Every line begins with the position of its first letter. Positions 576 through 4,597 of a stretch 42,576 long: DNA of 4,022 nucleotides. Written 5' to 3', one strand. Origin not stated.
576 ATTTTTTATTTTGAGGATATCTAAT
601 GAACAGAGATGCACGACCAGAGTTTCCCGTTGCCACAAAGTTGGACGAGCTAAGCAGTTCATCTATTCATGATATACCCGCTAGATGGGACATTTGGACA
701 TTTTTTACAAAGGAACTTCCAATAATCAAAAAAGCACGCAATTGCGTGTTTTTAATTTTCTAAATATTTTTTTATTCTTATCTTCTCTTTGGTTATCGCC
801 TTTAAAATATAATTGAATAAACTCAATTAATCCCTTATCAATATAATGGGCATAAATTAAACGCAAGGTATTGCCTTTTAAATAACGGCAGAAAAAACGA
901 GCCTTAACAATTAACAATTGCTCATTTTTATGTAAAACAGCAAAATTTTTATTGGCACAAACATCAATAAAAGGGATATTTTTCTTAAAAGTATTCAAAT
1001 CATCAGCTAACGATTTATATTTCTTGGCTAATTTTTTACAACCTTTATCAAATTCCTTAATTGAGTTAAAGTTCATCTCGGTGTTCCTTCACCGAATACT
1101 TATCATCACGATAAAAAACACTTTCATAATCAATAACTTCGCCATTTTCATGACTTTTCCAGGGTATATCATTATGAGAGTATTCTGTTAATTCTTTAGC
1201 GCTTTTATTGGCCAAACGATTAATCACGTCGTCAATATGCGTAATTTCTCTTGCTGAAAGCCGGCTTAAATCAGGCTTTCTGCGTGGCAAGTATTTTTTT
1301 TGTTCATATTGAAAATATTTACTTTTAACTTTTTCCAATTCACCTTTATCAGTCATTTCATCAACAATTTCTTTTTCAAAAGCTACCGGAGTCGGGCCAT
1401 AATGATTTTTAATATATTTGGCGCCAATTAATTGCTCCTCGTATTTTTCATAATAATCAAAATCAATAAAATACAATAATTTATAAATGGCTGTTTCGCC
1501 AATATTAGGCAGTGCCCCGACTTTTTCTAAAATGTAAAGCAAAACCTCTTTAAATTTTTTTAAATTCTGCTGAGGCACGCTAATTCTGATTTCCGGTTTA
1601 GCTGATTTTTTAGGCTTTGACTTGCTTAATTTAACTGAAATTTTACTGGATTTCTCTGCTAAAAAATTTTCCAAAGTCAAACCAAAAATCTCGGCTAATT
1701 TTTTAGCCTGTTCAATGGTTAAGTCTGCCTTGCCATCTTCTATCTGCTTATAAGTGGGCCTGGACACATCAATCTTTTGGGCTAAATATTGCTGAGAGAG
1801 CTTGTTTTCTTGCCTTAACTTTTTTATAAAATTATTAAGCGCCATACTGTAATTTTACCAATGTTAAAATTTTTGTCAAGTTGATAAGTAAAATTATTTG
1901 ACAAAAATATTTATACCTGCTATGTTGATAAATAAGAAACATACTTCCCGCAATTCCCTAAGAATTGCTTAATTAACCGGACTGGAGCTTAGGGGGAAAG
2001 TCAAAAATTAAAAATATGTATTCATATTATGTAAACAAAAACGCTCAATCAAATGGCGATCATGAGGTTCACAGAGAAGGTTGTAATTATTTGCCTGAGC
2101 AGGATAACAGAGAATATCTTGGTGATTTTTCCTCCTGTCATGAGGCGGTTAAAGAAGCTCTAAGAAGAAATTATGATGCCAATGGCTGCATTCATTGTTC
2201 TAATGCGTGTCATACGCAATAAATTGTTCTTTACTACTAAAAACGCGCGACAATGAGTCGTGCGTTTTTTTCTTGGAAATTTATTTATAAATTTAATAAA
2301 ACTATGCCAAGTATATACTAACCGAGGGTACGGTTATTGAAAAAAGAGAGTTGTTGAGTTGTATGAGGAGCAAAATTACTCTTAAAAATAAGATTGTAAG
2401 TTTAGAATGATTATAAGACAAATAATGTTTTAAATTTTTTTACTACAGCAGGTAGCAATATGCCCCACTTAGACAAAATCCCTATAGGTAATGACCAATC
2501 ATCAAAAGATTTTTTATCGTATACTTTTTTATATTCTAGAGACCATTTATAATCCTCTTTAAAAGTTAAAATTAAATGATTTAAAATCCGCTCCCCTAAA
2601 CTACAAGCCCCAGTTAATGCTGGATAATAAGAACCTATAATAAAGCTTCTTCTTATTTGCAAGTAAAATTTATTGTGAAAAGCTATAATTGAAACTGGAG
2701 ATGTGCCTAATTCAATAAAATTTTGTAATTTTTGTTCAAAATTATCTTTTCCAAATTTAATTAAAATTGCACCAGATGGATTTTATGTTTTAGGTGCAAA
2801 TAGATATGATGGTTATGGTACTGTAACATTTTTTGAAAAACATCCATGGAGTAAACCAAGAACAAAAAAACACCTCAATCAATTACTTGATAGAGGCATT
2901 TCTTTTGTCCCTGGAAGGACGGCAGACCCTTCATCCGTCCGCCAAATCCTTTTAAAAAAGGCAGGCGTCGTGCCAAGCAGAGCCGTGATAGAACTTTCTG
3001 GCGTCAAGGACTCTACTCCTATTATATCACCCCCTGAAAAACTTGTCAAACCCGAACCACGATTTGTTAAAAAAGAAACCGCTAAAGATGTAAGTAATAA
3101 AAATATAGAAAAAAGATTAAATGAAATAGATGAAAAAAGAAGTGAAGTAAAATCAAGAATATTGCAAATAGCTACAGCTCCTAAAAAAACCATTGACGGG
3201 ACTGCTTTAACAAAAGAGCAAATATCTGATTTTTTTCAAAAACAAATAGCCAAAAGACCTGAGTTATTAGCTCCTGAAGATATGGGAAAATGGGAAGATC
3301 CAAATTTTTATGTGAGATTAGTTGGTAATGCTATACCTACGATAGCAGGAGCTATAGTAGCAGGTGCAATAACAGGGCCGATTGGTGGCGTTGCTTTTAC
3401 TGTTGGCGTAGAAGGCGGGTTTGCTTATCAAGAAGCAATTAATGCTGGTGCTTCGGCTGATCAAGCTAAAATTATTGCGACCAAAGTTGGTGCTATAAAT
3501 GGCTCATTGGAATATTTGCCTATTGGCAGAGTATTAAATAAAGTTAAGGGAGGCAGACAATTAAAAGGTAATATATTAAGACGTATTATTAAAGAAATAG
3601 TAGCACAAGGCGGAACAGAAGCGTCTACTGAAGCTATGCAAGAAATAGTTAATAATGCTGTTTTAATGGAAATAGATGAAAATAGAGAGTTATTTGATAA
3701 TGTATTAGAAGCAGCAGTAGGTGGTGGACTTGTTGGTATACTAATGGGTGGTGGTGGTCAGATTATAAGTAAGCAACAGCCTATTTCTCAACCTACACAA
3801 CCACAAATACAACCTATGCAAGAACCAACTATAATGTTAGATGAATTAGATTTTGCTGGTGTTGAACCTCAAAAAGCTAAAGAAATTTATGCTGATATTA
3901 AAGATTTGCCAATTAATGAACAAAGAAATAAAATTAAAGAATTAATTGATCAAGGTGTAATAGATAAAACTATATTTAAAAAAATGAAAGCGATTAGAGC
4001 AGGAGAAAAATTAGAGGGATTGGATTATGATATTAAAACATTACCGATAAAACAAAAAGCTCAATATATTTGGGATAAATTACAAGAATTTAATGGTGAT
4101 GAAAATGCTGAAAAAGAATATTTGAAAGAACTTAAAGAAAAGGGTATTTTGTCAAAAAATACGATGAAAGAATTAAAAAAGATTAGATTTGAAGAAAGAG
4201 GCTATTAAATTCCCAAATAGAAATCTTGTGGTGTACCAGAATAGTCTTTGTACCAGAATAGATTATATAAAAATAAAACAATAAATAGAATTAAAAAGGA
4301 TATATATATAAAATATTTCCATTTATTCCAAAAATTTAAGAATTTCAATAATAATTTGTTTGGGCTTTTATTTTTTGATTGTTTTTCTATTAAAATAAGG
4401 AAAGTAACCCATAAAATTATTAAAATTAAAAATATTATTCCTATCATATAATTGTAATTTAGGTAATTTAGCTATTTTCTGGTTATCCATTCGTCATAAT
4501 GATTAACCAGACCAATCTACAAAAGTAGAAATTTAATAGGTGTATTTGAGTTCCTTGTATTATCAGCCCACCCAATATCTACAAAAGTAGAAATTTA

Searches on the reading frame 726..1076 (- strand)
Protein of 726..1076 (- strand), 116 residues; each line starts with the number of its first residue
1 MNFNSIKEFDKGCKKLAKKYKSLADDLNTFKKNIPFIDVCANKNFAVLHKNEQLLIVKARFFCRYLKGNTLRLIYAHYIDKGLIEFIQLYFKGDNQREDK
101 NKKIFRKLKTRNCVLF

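Call 16: search_protein_families(library=pfam, proteins=[window:726-1076:-])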
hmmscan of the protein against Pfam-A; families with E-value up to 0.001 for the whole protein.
window:726-1076:- (116 aa): 0 families

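Call 86: search_protein_families(library=padloc, proteins=[window:726-1076:-], max_evalue=0.01)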
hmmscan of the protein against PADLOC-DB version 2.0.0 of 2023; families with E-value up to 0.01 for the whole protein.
window:726-1076:- (116 aa): 0 families

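Call 87: search_protein_families(library=pfam, proteins=[window:726-1076:-], max_evalue=1)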
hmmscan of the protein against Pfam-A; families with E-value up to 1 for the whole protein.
window:726-1076:- (116 aa): 2 families
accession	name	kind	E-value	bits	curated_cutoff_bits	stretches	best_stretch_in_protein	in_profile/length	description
PF05010.19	TACC_C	-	0.055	13.6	29.9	1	5-53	83-131/201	Transforming acidic coiled-coil-containing protein (TACC), C-terminal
PF20289.3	MComp1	-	0.4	11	27.3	1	14-64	22-70/99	ABC-three component (ABC-3C) system Middle Component 1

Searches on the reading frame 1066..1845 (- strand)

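Call 16: search_protein_families(library=pfam, proteins=[window:1066-1845:-])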
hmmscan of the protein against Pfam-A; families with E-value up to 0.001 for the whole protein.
window:1066-1845:- (259 aa): 5 families
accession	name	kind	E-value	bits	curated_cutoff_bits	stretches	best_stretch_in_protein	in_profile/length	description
PF13274.11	SocA_Panacea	-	3.1e-19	70.4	25.7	1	121-230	2-113/113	Antitoxin SocA-like, Panacea domain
PF01381.28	HTH_3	-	1.1e-14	54.6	23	1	7-59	1-53/55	Helix-turn-helix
PF12844.13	HTH_19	-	7.4e-11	42.2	30.2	1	5-63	2-60/64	Helix-turn-helix domain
PF13560.12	HTH_31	-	8.1e-07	29.7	27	1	6-58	5-58/64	Helix-turn-helix domain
PF13443.12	HTH_26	-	0.00029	21.5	22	1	7-61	2-57/63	Cro/C1-type HTH DNA-binding domain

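Call 86: search_protein_families(library=padloc, proteins=[window:1066-1845:-], max_evalue=0.01)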
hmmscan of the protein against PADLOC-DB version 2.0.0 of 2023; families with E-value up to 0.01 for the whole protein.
window:1066-1845:- (259 aa): 14 families
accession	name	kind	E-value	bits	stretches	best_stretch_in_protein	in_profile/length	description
PDLC02926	HTH_VI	-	8.6e-10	36.8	1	3-77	2-75/92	-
PDLC03665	Control_protein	-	2.7e-08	31.9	1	5-63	11-70/77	control protein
PDLC04775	PDC-M69A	-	9.3e-08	30.6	1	7-70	12-75/113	-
PDLC04142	capH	-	1.4e-05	24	1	3-67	7-71/103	capH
PDLC03943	RmrA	-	2.4e-05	21.6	1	8-90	8-90/370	-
PDLC03947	RmrA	-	7.2e-05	19.8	1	7-116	16-123/383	-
PDLC03945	RmrA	-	0.00017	18.9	1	7-105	7-108/394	-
PDLC03946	RmrA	-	0.00033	17.5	1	8-72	8-72/357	-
PDLC03536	REase_II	-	0.00039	18.1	1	5-64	13-72/237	Type II restriction enzyme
PDLC03949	RmrA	-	0.00051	17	1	11-72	11-72/363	-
PDLC03954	RmrA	-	0.00053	17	1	7-100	15-107/380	-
PDLC03951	RmrA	-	0.00059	16.9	1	7-67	13-73/400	-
PDLC03952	RmrA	-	0.0013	15.7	1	7-72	27-92/395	-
PDLC03953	RmrA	-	0.0047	14.2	1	7-74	10-79/373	-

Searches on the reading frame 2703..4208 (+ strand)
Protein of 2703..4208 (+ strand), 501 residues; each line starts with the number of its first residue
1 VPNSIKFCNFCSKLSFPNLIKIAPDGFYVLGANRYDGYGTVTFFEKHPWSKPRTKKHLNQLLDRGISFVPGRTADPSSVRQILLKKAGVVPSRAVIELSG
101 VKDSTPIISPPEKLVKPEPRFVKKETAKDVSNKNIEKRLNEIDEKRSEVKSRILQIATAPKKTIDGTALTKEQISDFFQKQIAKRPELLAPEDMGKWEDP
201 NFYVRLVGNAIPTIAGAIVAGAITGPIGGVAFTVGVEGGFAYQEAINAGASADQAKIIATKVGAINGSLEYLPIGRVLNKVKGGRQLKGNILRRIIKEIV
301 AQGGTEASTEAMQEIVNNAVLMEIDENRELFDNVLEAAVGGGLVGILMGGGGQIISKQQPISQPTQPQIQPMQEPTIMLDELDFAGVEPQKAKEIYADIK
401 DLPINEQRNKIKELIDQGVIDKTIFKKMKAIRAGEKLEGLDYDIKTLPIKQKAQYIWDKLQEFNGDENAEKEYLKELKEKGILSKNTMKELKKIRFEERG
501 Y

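Call 8: search_protein_families(library=ncbifam, proteins=[window:2703-4208:+])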
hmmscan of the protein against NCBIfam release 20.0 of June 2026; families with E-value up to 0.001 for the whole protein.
window:2703-4208:+ (501 aa): 0 families

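Call 9: search_protein_families(library=pfam, proteins=[window:2703-4208:+])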
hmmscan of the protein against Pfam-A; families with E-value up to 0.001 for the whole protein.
window:2703-4208:+ (501 aa): 0 families

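Call 86: search_protein_families(library=padloc, proteins=[window:2703-4208:+], max_evalue=0.01)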
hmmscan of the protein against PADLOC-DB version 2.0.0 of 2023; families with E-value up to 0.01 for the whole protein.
window:2703-4208:+ (501 aa): 1 family
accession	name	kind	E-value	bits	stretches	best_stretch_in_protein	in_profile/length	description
PDLC04353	PDC-M04A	-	0.006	14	0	387-435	119-167/232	-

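Call 87: search_protein_families(library=pfam, proteins=[window:2703-4208:+], max_evalue=1)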
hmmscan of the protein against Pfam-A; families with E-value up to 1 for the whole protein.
window:2703-4208:+ (501 aa): 1 family
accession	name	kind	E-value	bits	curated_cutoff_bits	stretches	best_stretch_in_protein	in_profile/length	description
PF13643.11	DUF4145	-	0.15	12.6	23.1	1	398-432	33-62/88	Domain of unknown function (DUF4145)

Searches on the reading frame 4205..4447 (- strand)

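Call 86: search_protein_families(library=padloc, proteins=[window:4205-4447:-], max_evalue=0.01)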
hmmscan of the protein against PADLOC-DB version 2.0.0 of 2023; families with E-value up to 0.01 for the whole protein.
window:4205-4447:- (80 aa): 0 families

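Call 87: search_protein_families(library=pfam, proteins=[window:4205-4447:-], max_evalue=1)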
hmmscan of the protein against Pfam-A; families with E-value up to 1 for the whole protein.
window:4205-4447:- (80 aa): 7 families
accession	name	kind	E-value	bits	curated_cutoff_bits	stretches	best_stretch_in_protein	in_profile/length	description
PF07690.21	MFS_1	-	0.0086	15.5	33.4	1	2-71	157-233/347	Major Facilitator Superfamily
PF11779.13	SPT_ssu-like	-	0.045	13.8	29.8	1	43-66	23-46/54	Small subunit of serine palmitoyltransferase-like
PF11857.13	DUF3377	-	0.21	12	26.5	0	51-75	37-60/72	Domain of unknown function (DUF3377)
PF12911.12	OppC_N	-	0.29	11.5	23.9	0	1-20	17-36/53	N-terminal TM domain of oligopeptide transport permease C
PF25184.1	YxzE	-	0.47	12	40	1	1-28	1-28/65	YxzE-like putative bacteriocin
PF06143.16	Baculo_11_kDa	-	0.64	10.1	28.4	1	3-31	42-70/84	Baculovirus 11 kDa family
PF01529.25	DHHC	-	0.93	10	28.7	0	5-64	59-118/133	DHHC palmitoyltransferase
